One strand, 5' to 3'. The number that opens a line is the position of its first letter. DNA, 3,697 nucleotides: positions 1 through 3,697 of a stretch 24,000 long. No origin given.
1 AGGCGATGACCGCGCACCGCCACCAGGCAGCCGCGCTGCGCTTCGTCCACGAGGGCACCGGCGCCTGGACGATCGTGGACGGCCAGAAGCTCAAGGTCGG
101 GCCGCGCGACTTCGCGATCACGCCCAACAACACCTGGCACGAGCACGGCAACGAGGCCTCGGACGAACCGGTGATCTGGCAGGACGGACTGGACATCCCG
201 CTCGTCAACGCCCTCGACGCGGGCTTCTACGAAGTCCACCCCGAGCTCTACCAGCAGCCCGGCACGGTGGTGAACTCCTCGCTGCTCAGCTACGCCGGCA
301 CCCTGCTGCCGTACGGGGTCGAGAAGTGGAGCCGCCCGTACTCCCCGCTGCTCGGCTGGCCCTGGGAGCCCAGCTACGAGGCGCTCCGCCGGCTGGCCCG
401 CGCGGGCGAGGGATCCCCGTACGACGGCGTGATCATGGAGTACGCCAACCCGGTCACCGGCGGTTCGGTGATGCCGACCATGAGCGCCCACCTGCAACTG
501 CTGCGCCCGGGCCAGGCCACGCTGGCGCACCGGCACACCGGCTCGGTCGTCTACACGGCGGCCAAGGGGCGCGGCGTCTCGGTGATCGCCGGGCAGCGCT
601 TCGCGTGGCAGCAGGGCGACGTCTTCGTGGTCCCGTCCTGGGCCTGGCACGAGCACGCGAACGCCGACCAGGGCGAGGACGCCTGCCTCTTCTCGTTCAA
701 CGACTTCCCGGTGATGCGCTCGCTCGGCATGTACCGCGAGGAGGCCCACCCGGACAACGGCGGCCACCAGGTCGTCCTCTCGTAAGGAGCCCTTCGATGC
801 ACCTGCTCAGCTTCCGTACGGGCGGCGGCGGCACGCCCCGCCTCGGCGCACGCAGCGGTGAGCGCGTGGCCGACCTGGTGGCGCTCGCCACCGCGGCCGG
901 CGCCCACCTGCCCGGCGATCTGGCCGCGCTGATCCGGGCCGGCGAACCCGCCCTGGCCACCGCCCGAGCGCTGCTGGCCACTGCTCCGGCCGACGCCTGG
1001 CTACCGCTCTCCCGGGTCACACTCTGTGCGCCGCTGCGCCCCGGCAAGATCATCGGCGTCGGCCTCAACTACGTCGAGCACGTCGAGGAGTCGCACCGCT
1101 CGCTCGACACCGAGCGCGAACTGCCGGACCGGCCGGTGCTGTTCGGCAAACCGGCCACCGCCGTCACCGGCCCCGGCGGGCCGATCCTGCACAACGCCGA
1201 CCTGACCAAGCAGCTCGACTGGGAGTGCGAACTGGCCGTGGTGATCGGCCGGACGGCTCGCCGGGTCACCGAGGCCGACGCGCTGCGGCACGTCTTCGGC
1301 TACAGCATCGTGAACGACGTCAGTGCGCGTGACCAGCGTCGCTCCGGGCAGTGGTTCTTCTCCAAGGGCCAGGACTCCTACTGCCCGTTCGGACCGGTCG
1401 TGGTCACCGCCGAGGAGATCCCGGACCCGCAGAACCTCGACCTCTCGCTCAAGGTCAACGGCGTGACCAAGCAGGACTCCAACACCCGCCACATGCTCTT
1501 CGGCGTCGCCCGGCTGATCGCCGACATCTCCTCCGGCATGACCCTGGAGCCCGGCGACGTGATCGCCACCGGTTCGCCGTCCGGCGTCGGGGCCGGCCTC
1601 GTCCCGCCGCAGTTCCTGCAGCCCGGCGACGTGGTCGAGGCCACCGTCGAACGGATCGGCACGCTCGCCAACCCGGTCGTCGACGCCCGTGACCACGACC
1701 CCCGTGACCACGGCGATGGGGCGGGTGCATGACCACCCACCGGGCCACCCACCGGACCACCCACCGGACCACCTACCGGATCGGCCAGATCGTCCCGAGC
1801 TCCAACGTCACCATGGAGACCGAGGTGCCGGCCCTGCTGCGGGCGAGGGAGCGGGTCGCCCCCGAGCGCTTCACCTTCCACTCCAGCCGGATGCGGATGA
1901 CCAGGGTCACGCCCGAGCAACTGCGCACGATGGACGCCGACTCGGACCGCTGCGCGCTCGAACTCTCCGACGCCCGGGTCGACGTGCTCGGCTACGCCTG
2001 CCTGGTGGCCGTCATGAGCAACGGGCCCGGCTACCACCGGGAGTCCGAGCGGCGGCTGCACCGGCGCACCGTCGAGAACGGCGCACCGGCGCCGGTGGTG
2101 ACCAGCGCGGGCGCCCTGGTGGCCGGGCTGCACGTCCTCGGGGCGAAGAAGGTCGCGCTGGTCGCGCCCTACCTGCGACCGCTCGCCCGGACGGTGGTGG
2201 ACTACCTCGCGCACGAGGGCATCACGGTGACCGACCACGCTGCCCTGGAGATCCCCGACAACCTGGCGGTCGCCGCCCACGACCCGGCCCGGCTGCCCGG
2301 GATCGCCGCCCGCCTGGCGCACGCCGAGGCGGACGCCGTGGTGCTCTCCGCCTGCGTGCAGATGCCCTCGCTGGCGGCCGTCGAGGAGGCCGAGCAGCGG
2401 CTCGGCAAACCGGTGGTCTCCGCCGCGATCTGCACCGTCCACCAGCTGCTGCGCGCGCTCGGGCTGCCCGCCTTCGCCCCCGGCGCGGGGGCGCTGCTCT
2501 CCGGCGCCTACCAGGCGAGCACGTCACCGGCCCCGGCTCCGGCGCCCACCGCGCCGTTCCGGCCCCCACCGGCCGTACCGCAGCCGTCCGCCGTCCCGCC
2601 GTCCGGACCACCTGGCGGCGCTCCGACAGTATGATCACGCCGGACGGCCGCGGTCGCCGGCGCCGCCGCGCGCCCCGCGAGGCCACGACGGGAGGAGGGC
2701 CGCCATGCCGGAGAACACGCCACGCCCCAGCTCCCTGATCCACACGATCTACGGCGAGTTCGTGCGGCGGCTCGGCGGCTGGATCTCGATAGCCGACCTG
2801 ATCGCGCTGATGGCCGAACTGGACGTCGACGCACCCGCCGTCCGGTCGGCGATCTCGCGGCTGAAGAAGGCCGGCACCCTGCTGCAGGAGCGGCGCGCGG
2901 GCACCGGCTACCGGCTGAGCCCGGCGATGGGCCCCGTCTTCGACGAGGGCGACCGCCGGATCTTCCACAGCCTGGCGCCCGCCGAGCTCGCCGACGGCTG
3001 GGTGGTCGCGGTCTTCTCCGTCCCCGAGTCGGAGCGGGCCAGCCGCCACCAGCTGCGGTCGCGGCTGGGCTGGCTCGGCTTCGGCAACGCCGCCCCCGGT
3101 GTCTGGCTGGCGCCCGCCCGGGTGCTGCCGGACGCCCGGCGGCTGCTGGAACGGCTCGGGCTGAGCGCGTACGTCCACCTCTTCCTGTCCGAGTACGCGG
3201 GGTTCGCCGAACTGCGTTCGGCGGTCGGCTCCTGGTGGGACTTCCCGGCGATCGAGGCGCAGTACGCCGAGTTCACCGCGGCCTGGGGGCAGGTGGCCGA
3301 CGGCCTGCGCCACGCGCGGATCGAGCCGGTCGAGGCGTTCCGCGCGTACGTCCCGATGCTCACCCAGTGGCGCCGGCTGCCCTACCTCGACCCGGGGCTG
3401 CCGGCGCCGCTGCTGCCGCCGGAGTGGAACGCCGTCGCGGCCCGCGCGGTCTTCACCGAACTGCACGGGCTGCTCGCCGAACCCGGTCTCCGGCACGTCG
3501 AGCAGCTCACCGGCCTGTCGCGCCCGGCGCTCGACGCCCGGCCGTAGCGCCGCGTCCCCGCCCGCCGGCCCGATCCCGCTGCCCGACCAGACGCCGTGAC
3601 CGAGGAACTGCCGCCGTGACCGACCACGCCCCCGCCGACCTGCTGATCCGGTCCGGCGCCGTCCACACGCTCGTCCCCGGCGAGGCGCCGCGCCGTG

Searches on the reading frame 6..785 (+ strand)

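Call 85: search_protein_families(library=pfam, proteins=[window:6-785:+], max_evalue=0.001)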
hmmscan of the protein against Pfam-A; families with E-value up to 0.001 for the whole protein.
window:6-785:+ (259 aa): 3 families
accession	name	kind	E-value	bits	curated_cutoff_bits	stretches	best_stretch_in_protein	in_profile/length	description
PF07883.17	Cupin_2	-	3.9e-27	94.2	27.2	2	3-58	13-66/70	Cupin domain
PF02311.25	AraC_binding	-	3e-07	30.7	21.1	0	169-221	13-65/135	AraC-like ligand binding domain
PF02041.22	Auxin_BP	-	0.00021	21.5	21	0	156-197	41-82/167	Auxin binding protein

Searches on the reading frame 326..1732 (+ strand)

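Call 85: search_protein_families(library=pfam, proteins=[window:326-1732:+], max_evalue=0.001)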
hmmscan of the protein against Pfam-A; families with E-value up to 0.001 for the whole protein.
window:326-1732:+ (468 aa): 1 family
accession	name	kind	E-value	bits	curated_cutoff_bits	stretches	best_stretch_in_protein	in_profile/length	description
PF01557.24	FAA_hydrolase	-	8e-73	245.1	23.9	1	241-452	1-214/214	Fumarylacetoacetate (FAA) hydrolase C-terminal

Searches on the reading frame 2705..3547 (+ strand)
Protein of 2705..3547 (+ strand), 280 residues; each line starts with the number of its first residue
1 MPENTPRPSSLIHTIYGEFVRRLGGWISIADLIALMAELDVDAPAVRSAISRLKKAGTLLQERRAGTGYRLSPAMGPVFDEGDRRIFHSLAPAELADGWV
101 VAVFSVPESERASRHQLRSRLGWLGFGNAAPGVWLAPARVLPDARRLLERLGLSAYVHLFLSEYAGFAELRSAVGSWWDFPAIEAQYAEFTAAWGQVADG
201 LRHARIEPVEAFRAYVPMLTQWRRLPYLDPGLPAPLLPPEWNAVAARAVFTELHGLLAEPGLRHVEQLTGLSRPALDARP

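Call 6: search_protein_families(library=pfam, proteins=[window:2705-3547:+], max_evalue=0.001)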
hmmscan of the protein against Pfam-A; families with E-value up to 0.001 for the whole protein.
window:2705-3547:+ (280 aa): 4 families
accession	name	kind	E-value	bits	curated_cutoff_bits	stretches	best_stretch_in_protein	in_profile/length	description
PF20803.2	PaaX_M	-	1.4e-23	83.2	24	1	95-172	4-81/83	PaaX protein central Cas2-like domain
PF08223.16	PaaX_C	-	3e-21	76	22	1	178-266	1-90/91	PaaX-like protein C-terminal domain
PF07848.18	PaaX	-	5.6e-19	68.6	24.8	1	7-72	1-67/70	PaaX-like protein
PF00392.27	GntR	-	0.00045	20.3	27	0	34-67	29-62/64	Bacterial regulatory proteins, gntR family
